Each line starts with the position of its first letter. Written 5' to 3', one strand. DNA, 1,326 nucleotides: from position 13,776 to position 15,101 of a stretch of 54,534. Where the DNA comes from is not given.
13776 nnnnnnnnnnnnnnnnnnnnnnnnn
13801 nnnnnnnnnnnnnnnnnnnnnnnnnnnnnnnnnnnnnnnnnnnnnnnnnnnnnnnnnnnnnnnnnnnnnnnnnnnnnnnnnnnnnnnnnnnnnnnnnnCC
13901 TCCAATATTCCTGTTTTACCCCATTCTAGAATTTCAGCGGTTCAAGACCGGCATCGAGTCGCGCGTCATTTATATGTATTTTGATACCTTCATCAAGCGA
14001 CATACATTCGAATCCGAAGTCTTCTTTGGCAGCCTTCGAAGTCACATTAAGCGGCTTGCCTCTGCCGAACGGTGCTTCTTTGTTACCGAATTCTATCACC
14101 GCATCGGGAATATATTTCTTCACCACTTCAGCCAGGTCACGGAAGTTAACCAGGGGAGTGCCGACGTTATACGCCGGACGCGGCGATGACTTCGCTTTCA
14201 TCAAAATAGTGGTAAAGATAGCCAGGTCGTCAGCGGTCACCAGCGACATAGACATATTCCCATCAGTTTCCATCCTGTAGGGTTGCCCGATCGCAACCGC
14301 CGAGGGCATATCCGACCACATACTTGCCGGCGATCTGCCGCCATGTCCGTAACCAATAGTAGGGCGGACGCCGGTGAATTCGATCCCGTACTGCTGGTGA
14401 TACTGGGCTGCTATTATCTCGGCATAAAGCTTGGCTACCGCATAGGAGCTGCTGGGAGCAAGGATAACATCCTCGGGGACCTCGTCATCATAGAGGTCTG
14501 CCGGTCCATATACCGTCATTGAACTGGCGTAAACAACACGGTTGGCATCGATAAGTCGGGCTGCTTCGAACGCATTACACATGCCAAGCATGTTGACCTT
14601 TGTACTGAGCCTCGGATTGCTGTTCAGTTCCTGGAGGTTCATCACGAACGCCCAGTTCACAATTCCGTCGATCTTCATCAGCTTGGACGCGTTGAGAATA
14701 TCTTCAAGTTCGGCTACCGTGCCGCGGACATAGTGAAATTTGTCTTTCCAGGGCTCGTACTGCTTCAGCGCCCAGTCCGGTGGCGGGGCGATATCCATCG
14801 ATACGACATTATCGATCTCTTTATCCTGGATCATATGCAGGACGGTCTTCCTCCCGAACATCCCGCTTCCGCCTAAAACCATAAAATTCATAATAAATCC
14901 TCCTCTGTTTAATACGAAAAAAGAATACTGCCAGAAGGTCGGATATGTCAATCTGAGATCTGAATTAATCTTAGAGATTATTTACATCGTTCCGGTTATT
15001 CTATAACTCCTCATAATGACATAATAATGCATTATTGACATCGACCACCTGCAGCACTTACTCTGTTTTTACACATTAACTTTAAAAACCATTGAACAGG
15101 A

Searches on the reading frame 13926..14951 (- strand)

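Call 26: search_protein_families(library=pfam, proteins=[window:13926-14951:-], max_evalue=0.00001)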
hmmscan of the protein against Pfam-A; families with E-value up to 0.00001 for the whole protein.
window:13926-14951:- (341 aa): 3 families
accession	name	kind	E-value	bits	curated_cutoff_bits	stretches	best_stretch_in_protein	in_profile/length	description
PF01370.27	Epimerase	-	8.7e-31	107.6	20.9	1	24-264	2-240/240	NAD dependent epimerase/dehydratase family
PF16363.11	GDP_Man_Dehyd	-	3.6e-18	66.6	27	1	25-193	2-176/332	GDP-mannose 4,6 dehydratase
PF01073.25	3Beta_HSD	-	1.6e-11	44.2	22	1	24-204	1-185/280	3-beta hydroxysteroid dehydrogenase/isomerase family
